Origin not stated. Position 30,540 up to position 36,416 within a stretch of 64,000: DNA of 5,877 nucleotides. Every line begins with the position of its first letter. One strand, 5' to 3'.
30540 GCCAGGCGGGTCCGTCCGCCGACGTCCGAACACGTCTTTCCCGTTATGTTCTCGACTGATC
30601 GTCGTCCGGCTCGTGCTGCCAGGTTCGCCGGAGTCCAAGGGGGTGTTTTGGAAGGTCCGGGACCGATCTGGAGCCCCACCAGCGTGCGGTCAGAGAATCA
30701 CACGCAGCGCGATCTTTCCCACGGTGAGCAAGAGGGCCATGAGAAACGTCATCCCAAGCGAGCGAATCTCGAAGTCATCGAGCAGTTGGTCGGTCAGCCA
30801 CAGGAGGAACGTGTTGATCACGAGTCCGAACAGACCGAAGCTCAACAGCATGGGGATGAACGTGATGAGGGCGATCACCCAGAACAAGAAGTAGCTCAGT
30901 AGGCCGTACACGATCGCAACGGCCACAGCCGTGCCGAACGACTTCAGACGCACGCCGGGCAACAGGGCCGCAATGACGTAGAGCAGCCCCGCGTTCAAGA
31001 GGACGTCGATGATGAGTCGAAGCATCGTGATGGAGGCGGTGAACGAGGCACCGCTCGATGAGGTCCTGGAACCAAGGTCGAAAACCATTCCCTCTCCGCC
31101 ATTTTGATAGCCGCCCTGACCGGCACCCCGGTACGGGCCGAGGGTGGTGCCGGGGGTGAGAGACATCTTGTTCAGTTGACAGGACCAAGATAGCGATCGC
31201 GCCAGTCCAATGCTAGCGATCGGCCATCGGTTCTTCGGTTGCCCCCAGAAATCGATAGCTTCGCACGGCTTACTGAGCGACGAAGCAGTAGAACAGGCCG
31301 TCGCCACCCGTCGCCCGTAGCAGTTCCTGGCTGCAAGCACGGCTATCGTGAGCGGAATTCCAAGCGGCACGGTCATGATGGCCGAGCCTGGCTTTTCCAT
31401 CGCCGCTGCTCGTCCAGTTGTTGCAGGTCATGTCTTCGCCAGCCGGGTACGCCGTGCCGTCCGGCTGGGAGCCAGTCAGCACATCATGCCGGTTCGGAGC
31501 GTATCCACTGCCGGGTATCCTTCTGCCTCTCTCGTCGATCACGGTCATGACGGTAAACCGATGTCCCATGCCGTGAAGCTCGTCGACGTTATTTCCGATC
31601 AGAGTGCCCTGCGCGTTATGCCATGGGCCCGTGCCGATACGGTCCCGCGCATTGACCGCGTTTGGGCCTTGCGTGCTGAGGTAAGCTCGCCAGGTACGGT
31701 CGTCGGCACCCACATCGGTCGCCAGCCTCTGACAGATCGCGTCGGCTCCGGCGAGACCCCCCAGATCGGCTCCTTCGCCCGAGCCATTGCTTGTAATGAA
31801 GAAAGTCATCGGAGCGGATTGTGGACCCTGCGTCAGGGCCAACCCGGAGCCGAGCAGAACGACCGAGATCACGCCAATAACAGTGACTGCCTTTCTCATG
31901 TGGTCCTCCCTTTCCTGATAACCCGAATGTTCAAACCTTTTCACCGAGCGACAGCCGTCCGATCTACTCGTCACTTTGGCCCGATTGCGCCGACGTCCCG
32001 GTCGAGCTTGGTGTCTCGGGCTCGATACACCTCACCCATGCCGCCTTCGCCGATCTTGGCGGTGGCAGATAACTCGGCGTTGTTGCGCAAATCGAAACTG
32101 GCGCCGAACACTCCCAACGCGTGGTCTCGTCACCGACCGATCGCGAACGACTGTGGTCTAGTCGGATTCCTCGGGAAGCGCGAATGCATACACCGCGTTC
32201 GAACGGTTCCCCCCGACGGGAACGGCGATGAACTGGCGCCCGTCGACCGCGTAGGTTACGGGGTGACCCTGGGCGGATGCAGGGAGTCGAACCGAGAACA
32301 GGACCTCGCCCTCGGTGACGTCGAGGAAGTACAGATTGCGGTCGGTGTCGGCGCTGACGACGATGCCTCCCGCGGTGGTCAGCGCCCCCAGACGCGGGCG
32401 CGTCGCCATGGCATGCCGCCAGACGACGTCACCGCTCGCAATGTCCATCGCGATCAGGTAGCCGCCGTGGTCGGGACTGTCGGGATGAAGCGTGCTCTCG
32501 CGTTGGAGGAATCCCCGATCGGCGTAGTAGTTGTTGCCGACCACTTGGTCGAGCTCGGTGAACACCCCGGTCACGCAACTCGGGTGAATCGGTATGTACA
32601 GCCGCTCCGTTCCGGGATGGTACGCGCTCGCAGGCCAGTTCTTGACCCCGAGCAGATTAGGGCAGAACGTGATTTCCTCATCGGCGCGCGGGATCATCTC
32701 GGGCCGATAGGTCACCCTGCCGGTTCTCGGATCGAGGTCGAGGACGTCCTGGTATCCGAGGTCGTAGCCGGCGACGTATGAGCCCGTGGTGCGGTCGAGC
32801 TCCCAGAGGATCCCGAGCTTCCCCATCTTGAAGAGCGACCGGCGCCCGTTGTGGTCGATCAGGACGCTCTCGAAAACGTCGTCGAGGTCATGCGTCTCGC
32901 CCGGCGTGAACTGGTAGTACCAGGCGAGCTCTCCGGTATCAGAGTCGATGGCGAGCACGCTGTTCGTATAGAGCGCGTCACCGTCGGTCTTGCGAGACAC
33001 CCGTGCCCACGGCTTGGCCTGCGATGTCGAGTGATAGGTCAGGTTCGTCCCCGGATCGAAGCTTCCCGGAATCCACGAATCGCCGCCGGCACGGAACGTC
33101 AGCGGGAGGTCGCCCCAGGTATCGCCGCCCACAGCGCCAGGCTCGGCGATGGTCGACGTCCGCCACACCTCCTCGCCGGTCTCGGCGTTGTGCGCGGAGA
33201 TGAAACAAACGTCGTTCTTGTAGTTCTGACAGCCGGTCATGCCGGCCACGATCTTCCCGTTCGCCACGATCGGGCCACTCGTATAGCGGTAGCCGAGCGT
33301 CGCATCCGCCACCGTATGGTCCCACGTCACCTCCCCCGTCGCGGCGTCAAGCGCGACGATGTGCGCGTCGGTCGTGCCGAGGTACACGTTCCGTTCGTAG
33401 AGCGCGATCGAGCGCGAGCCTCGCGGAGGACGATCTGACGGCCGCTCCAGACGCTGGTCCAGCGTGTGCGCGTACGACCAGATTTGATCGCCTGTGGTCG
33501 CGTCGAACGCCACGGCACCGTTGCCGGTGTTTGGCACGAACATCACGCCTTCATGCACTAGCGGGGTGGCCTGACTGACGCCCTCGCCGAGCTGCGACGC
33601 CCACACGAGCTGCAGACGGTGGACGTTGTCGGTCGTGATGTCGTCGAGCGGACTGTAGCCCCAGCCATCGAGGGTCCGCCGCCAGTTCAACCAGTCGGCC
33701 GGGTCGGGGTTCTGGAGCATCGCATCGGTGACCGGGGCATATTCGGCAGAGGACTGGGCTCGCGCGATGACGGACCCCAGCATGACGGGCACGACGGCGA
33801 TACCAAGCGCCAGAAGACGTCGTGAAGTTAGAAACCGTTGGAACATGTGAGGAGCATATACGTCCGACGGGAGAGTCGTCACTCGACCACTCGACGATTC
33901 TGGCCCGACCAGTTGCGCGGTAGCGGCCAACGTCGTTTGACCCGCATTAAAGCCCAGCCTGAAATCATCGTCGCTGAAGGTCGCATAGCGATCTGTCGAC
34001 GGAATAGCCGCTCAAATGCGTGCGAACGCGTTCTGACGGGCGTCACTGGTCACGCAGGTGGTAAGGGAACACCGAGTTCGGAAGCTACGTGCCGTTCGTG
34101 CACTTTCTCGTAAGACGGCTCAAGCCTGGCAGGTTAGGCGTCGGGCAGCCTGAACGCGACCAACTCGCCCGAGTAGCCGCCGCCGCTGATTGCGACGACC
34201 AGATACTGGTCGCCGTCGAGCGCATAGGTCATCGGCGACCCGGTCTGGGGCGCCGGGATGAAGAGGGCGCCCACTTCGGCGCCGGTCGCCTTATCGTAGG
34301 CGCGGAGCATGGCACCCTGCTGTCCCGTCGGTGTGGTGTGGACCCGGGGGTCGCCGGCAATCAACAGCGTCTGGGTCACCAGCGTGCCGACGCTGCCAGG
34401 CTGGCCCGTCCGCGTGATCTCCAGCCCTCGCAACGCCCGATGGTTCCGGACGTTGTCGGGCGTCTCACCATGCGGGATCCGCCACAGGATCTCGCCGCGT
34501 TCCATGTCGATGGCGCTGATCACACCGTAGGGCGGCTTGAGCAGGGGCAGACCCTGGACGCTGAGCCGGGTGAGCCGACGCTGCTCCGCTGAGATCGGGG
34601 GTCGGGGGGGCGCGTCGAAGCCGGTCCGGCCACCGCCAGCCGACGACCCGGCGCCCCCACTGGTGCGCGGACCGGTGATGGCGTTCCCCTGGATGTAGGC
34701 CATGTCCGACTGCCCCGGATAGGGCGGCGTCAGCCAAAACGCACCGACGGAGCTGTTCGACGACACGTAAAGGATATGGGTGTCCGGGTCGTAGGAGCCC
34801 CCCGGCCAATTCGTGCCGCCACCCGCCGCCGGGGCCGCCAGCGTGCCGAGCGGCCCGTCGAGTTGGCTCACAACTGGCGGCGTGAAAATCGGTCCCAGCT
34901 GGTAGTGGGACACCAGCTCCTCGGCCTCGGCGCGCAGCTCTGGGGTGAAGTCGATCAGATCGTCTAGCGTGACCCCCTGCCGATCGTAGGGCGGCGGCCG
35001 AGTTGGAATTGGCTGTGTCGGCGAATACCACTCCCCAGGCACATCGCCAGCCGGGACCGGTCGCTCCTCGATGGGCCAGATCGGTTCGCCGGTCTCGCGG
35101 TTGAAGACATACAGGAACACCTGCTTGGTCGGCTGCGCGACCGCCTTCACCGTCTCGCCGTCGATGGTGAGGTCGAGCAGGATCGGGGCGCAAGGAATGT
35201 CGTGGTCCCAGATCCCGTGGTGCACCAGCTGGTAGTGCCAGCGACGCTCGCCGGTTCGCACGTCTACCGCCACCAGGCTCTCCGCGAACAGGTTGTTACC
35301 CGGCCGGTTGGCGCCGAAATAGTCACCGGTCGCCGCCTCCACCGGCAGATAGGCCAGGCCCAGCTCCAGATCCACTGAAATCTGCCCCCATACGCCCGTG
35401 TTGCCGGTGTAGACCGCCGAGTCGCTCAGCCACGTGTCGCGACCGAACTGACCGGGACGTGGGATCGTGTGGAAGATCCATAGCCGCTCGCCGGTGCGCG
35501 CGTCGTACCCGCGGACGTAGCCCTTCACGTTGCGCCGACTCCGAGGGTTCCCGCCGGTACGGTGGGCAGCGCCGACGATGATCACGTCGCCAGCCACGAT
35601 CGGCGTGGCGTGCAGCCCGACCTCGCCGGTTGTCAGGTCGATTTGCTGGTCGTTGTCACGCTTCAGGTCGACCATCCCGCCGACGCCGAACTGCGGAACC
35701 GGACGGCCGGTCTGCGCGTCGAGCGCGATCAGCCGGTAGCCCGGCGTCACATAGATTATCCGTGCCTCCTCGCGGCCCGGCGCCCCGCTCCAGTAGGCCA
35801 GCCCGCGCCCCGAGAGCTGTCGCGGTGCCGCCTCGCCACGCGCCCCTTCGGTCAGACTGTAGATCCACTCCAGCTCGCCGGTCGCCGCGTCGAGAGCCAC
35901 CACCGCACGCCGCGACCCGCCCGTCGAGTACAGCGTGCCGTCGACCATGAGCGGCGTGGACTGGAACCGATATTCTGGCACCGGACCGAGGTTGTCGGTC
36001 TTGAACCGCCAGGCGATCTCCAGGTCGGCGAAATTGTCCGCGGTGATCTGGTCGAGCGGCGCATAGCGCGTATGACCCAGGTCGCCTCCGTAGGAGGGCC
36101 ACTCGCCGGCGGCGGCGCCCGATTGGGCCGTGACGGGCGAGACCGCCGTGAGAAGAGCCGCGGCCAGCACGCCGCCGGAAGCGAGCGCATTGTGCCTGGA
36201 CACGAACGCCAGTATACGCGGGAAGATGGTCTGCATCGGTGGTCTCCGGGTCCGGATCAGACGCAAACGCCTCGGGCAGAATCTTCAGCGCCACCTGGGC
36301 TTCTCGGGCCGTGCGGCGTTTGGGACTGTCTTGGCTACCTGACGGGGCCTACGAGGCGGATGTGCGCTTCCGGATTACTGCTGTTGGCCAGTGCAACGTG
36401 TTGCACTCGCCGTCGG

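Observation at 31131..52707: Eight 5' stubs of Ser/Thr kinase genes, all on one strand, most preceding or fused to an unrelated exported-protein gene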

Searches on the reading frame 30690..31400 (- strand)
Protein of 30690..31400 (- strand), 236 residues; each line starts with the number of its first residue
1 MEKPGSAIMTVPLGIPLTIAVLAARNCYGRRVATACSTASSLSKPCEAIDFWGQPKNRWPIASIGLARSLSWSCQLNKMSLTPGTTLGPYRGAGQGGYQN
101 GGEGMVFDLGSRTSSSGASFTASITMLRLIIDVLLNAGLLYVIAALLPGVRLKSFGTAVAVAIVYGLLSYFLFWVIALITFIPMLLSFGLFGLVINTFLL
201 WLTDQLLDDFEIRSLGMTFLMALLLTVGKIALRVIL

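Call 9: search_protein_families(library=pfam, proteins=[window:30690-31400:-], max_evalue=0.01)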
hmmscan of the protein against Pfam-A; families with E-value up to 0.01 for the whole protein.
window:30690-31400:- (236 aa): 1 family
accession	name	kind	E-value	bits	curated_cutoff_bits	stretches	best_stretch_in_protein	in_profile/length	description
PF04020.18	Phage_holin_4_2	-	2.7e-20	73.3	28.8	1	128-227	2-101/105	Mycobacterial 4 TMS phage holin, superfamily IV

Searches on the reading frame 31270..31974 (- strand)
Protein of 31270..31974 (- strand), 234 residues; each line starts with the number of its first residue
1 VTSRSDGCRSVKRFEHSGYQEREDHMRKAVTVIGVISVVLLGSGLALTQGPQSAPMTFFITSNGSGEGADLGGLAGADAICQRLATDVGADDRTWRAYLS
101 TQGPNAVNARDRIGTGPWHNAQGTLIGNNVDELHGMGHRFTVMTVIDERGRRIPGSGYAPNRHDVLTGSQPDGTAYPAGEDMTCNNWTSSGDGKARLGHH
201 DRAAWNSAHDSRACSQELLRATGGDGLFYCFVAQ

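Call 9: search_protein_families(library=pfam, proteins=[window:31270-31974:-], max_evalue=0.01)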
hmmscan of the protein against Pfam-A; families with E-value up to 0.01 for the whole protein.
window:31270-31974:- (234 aa): 1 family
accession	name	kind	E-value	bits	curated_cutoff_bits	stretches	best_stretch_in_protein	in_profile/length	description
PF07588.17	DUF1554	-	7.3e-05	23.1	27.5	0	69-102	6-39/136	Protein of unknown function (DUF1554)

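Call 55: find_homologous_proteins(query=window:31270-31899:-, max_evalue=1e-10)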
Query window:31270-31899:- (209 aa): 8000 proteins with E <= 1e-10 among 8000 candidates; the best 120 are listed.
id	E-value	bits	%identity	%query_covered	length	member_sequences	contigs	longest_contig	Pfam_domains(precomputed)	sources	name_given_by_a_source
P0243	3.7e-133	460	98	100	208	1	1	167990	-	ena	-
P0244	1.3e-132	458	97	100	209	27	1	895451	-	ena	-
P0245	8.1e-125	432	90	100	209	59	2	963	PF07588.18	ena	-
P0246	3.5e-124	430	90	100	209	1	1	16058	PF07588.18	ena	-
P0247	6.6e-124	429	90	100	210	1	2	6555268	-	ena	-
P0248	9.3e-124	429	89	100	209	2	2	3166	PF07588.18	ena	-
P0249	2.5e-123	428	89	100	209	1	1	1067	PF07588.18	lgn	-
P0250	2.3e-119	415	89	100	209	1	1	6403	-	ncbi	-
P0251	6.4e-119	413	88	100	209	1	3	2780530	-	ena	-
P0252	1.2e-118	412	88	100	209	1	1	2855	-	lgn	-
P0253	1.9e-118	412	88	100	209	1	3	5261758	-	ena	-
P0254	3.2e-118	411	88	100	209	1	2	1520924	-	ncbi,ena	-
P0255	1.0e-117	409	87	100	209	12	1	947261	-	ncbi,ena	-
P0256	3.1e-115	401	84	100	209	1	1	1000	-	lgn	-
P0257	1.1e-114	399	83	100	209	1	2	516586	-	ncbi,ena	-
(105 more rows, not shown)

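Call 56: find_encoding_contigs(protein=P0244, flank=10000, max_places=3)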
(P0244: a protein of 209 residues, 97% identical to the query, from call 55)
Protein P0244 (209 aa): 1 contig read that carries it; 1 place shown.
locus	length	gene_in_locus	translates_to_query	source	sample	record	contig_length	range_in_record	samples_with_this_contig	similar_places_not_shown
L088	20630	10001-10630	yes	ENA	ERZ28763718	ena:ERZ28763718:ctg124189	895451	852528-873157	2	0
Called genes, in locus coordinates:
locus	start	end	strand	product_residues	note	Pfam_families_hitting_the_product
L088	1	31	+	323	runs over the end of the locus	PF00561:Abhydrolase_1, PF12146:Hydrolase_4 (faint), PF12697:Abhydrolase_6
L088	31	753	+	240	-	PF00300:His_Phos_1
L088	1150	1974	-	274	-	PF13276:HTH_21, PF00665:rve, PF13683:rve_3, PF13333:rve_2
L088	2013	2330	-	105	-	PF01527:HTH_Tnp_1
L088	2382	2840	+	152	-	PF22091:DUF6941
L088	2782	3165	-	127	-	-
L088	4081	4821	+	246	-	-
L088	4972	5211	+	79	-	-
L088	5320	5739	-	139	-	PF01695:IstB_IS21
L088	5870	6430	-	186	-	-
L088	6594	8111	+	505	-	PF13428:TPR_14 (faint), PF00515:TPR_1 (faint), PF07719:TPR_2 (faint), PF14559:TPR_19 (faint)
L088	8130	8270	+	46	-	-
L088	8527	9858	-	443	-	PF13701:DDE_Tnp_1_4, PF01609:DDE_Tnp_1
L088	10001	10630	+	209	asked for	-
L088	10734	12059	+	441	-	PF00069:Pkinase, PF07714:PK_Tyr_Ser-Thr, PF01636:APH (faint), PF03109:ABC1 (weak)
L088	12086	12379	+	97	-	-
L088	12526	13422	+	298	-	PF13276:HTH_21 (weak), PF00665:rve (weak), PF13683:rve_3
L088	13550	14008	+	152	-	PF00589:Phage_integrase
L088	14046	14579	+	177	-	PF01872:RibD_C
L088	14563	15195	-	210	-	-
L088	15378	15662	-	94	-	-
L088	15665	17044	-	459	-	PF03544:TonB_C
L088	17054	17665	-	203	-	PF00691:OmpA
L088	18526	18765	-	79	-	-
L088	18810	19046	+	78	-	-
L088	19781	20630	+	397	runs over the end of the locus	PF07494:Reg_prop (faint), PF08450:SGL (faint), PF01436:NHL (weak)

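Call 57: find_encoding_contigs(protein=P0243, flank=10000, max_places=3)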
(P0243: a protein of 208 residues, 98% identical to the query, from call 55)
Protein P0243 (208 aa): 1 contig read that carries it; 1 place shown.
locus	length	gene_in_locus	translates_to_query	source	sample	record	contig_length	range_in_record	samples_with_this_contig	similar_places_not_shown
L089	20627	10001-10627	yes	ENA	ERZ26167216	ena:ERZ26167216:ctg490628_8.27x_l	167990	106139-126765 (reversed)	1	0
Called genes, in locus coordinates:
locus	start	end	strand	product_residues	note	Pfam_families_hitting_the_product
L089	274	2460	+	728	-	PF13442:Cytochrome_CBB3, PF01011:PQQ, PF13570:Beta-prop_ACSF4 (faint), PF13360:PQQ_2, PF01011:PQQ, PF13360:PQQ_2 (weak)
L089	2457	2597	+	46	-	-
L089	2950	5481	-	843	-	PF12704:MacB_PCD, PF02687:FtsX, PF12704:MacB_PCD, PF02687:FtsX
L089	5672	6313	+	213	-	PF01625:PMSR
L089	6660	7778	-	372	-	PF00665:rve, PF13683:rve_3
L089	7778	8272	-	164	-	PF01527:HTH_Tnp_1 (weak)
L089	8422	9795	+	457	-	PF07676:PD40 (faint), PF26550:Tricorn_2nd (faint), PF26549:Tricorn_N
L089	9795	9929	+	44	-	-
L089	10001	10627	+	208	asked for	-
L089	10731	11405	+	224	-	PF00069:Pkinase, PF07714:PK_Tyr_Ser-Thr, PF03109:ABC1 (weak), PF01636:APH (weak)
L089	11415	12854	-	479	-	PF03050:DDE_Tnp_IS66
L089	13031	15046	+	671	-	PF26549:Tricorn_N (weak), PF07676:PD40, PF26549:Tricorn_N (weak)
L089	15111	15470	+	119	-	-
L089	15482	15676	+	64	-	-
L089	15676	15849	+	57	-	-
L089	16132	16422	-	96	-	-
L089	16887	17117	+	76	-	-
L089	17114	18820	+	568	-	PF00239:Resolvase, PF07508:Recombinase, PF13408:Zn_ribbon_recom (weak)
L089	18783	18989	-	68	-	-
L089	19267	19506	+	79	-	-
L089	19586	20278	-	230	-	PF01844:HNH, PF14279:HNH_5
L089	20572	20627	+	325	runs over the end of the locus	PF13349:DUF4097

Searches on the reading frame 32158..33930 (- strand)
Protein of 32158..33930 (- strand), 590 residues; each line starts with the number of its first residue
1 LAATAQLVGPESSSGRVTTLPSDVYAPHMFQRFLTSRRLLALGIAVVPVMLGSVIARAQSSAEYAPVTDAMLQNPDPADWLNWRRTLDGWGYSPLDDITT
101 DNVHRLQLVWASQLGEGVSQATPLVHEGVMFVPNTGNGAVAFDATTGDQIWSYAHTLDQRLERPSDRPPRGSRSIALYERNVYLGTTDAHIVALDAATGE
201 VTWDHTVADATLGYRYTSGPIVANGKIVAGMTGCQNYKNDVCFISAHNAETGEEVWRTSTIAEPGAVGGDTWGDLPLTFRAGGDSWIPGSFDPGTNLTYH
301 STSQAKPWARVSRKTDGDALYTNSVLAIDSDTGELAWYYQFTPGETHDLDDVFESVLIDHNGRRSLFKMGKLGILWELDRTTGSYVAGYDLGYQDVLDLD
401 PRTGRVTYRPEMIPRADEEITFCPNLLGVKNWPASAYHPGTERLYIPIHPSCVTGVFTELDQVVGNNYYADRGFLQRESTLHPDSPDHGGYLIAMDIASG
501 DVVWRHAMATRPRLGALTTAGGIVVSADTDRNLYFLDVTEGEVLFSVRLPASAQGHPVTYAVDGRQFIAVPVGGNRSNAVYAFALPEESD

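Call 9: search_protein_families(library=pfam, proteins=[window:32158-33930:-], max_evalue=0.01)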
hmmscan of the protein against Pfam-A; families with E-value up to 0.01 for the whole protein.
window:32158-33930:- (590 aa): 4 families
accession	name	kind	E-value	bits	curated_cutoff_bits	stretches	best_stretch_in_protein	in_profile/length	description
PF01011.28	PQQ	-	2.6e-59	201.9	26.7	2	80-386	1-335/595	Glucose/ethanol/alcohol dehydrogenase, beta-propeller domain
PF13360.13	PQQ_2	-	7.1e-29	101.5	27.6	2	108-264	55-200/233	Outer membrane protein assembly factor BamB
PF13570.13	Beta-prop_ACSF4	-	2.6e-12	47.3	133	2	103-260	78-212/329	Beta-alanine-activating enzyme, beta-propeller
PF25293.1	Beta-prop_EMC1_N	-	0.00029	21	34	0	494-550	45-104/219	EMC1 N-terminal beta-propeller domain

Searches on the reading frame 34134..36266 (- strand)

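Call 9: search_protein_families(library=pfam, proteins=[window:34134-36266:-], max_evalue=0.01)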
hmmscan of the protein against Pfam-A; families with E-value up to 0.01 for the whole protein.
window:34134-36266:- (710 aa): 2 families
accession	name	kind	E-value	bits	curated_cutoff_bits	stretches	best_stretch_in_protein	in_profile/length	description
PF01011.28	PQQ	-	2.9e-185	617.9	26.7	1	56-688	1-594/595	Glucose/ethanol/alcohol dehydrogenase, beta-propeller domain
PF13360.13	PQQ_2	-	1.2e-19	71.3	27.6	2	84-263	15-142/233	Outer membrane protein assembly factor BamB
